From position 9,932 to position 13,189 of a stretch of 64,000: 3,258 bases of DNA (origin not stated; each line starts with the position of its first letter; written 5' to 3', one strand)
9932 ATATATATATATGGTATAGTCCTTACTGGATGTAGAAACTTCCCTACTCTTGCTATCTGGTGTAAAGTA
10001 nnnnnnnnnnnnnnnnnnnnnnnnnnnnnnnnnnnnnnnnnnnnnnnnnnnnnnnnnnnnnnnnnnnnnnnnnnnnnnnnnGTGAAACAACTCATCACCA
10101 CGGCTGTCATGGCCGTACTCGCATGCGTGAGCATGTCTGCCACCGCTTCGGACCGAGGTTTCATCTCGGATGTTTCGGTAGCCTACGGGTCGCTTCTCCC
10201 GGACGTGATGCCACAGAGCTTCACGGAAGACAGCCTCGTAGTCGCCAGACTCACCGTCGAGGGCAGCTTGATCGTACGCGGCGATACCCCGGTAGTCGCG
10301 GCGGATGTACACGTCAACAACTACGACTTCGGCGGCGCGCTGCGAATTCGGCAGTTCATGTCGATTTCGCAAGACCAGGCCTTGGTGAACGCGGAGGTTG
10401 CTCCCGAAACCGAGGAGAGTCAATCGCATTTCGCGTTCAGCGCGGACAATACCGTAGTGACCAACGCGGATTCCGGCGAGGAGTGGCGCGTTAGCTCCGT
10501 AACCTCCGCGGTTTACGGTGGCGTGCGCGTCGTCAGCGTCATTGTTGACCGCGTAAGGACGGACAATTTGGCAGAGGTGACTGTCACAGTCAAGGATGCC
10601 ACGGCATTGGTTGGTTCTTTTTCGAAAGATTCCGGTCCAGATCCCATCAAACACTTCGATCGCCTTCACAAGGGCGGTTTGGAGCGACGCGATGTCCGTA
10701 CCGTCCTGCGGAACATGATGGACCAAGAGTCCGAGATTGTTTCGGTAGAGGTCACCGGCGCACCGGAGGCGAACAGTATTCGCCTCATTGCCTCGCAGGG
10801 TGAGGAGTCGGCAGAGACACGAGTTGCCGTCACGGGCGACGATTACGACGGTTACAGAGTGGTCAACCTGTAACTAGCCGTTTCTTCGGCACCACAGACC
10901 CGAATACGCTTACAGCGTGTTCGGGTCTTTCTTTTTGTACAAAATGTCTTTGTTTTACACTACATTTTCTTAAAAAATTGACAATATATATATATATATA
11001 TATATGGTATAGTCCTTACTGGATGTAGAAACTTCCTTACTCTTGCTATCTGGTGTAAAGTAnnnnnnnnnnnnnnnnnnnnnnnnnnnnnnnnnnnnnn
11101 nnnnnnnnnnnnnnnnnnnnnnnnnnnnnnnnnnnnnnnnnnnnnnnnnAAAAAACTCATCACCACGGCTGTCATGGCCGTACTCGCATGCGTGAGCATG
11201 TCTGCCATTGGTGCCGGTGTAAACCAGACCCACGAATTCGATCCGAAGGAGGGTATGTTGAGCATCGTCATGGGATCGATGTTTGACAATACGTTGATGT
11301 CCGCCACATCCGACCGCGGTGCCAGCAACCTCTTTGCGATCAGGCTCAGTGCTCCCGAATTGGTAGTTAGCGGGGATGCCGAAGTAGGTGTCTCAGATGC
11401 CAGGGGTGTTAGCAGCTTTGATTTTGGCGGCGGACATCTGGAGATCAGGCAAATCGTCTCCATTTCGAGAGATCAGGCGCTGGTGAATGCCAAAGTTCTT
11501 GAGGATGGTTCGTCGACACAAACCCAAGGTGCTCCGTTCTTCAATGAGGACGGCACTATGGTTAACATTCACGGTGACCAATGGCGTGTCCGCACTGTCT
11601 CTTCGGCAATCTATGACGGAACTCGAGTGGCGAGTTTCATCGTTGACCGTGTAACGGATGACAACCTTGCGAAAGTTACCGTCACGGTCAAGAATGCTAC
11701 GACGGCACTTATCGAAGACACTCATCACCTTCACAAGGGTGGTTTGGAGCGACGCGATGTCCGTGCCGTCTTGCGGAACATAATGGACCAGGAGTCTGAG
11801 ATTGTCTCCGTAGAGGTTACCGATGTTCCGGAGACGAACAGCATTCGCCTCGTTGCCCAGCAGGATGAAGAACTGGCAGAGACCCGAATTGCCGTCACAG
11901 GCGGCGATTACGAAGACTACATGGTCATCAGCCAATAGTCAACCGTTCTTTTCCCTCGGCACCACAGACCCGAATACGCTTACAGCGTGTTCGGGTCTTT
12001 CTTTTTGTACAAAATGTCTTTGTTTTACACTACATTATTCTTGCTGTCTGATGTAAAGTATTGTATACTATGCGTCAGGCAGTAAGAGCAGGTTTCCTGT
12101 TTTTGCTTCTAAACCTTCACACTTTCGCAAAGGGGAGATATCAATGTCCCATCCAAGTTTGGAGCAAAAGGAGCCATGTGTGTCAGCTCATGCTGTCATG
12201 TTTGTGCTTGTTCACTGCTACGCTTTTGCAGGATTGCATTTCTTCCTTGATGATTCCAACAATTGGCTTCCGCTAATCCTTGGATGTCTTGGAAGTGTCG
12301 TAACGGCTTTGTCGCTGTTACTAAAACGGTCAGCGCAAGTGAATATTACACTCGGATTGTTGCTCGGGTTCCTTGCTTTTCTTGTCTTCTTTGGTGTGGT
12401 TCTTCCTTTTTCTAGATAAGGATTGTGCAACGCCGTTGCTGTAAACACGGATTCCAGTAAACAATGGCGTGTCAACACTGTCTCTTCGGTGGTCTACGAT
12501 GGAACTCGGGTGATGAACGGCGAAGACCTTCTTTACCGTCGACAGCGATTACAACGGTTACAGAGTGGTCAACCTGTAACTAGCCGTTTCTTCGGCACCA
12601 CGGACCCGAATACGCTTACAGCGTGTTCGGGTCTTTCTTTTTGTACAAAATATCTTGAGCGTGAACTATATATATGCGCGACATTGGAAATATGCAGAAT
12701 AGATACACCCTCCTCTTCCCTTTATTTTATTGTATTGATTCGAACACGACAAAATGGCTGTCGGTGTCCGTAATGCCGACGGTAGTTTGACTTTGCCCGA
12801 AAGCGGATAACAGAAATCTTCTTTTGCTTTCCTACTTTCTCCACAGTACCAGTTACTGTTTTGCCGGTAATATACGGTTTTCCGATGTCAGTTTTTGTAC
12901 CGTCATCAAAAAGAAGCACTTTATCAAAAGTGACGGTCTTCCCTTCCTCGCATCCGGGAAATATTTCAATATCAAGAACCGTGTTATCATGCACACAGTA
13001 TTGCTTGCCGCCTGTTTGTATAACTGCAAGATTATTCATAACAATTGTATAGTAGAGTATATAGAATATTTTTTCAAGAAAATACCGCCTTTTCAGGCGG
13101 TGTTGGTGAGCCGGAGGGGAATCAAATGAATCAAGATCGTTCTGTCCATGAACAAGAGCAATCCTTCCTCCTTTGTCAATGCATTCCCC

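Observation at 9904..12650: Tandem triplication of a lipoprotein cassette with an (AT)11 tract in the promoter spacer, a conserved ~135-nt leader, hypervariable N-terminal mature regions and a degenerate third copy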

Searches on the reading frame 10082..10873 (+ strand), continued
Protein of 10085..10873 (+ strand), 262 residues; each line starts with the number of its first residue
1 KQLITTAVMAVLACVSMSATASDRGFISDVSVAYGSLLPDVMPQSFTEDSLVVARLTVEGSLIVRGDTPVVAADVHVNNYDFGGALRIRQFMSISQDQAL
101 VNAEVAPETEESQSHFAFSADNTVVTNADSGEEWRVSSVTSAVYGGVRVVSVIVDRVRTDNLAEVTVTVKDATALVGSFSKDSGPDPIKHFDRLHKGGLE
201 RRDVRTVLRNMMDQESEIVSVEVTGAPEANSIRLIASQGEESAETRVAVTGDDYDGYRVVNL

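Call 69: predict_structure(alignment_id=A4)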
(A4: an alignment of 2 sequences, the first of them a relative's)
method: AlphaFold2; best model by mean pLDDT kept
length: 263 residues; sequences in the alignment: 2
mean_pLDDT: 38.8   pTM: 0.38
mean pLDDT of the five models: 38.8, 36.3, 34.8, 34.6, 28.8
residues with pLDDT >= 90: 0; 70-90: 0; 50-70: 58; < 50: 205
segments of 3 or more residues with pLDDT < 50: 1-96, 121-136, 155-157, 176-194, 196-239, 241-263
pLDDT, mean of each block of 10 residues (from residue 1): 30 24 25 28 28 25 28 24 23 43 55 59 38 50 62 50 61 50 42 46 44 42 38 37 32 28 22
secondary structure, 60 per line:
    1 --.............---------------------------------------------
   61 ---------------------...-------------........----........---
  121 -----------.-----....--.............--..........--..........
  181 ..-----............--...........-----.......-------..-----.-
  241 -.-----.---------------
elements in order: H3-15 E98-105 E110-117 E138-141 E144-156 E159-168 E174-182 E188-196 H202-212 E218-224

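Call 78: search_protein_families(library=phrogs, proteins=[P0001, P0002], max_evalue=0.1)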
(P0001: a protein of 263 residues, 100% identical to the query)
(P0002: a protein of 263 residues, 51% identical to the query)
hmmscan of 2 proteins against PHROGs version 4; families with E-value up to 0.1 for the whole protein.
P0001 (263 aa): 0 families

P0002 (263 aa): 0 families

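Call 79: search_protein_families(library=padloc, proteins=[P0001, P0002], max_evalue=0.1)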
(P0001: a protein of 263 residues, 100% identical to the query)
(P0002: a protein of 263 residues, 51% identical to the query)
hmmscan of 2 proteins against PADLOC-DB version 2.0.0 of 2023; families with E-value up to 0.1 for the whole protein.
P0001 (263 aa): 0 families

P0002 (263 aa): 0 families

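Call 80: search_solved_structures(query=A2, max_evalue=1)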
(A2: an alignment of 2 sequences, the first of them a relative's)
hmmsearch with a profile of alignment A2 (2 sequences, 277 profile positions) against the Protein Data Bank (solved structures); distinct sequences matched with E-value up to 1: 0.

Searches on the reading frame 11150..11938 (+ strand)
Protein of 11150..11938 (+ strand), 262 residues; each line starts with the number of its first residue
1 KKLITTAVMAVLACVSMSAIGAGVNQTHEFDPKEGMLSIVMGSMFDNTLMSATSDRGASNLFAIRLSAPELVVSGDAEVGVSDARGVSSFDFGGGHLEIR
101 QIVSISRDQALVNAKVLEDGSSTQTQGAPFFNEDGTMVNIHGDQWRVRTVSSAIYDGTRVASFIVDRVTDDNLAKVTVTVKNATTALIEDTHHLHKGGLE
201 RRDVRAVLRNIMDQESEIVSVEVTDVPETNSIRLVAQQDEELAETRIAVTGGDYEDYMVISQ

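Call 11: search_protein_families(library=pfam, proteins=[window:11150-11938:+], max_evalue=0.1)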
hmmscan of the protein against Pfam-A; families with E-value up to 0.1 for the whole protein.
window:11150-11938:+ (262 aa): 3 families
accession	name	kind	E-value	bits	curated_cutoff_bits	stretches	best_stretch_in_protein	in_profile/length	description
PF01957.25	NfeD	-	0.015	15.9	29.1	1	132-160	16-43/57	NfeD-like C-terminal, partner-binding domain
PF06576.17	DUF1133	-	0.074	12.9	23.1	0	162-225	35-98/176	Protein of unknown function (DUF1133)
PF03785.20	Peptidase_C25_C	-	0.077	13.3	25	0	102-125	29-52/79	Peptidase family C25, C terminal ig-like domain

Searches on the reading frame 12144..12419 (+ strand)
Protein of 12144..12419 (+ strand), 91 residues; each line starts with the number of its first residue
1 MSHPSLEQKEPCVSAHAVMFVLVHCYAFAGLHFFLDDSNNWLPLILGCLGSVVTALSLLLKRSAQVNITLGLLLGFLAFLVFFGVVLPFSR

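Call 11: search_protein_families(library=pfam, proteins=[window:12144-12419:+], max_evalue=0.1)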
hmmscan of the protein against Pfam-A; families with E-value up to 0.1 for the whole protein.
window:12144-12419:+ (91 aa): 3 families
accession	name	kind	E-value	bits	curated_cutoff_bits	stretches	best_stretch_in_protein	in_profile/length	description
PF03203.19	MerC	-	0.00042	21.3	27.6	1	15-74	38-98/108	MerC mercury resistance protein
PF19845.4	DUF6320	-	0.0095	16.2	29.9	1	13-82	14-84/186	Family of unknown function (DUF6320)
PF16079.10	Phage_holin_5_2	-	0.083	13.6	29.2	0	38-71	19-59/76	Phage holin family Hol44, in holin superfamily V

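Call 38: find_homologous_proteins(query=window:12144-12419:+, max_evalue=0.01)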
Query window:12144-12419:+ (91 aa): 1 proteins with E <= 0.01 among 21 candidates.
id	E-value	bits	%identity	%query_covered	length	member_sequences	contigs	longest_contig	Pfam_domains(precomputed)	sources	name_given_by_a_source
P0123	1.5e-52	193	100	100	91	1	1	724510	-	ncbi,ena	-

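Call 60: search_protein_families(library=ncbifam, proteins=[P0123], max_evalue=1)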
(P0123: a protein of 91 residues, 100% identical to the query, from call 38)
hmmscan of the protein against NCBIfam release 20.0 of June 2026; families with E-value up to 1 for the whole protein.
P0123 (91 aa): 1 family
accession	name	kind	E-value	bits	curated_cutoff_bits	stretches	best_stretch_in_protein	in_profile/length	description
NF046049.1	quorum_RR_AgrA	equivalog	0.12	12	400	1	13-68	87-143/238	quorum-sensing response regulator AgrA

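Call 72: find_encoding_contigs(protein=P0123, flank=4000)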
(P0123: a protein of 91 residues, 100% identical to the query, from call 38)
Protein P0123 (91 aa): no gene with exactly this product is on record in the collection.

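Call 78: search_protein_families(library=phrogs, proteins=[P0123], max_evalue=0.1)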
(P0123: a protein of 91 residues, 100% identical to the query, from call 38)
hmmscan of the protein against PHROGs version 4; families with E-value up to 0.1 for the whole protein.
P0123 (91 aa): 0 families

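Call 79: search_protein_families(library=padloc, proteins=[P0123], max_evalue=0.1)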
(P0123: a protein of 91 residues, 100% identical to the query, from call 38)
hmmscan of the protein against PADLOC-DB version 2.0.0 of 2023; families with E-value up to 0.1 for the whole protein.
P0123 (91 aa): 0 families

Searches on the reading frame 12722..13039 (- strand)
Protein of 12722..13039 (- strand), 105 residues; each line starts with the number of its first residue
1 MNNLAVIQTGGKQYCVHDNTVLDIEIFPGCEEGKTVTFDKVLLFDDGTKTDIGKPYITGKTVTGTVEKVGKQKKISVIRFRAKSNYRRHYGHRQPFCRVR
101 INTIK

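Call 11: search_protein_families(library=pfam, proteins=[window:12722-13039:-], max_evalue=0.1)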
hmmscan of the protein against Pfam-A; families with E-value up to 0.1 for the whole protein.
window:12722-13039:- (105 aa): 1 family
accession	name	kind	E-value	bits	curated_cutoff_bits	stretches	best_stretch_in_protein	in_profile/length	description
PF00829.26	Ribosomal_L21p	-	5.2e-31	107.3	27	1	5-104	3-99/99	Ribosomal prokaryotic L21 protein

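Call 33: find_encoding_contigs(protein=window:12722-13039:-, flank=8000, max_places=10)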
Protein window:12722-13039:- (105 aa): no gene with exactly this product is on record in the collection.
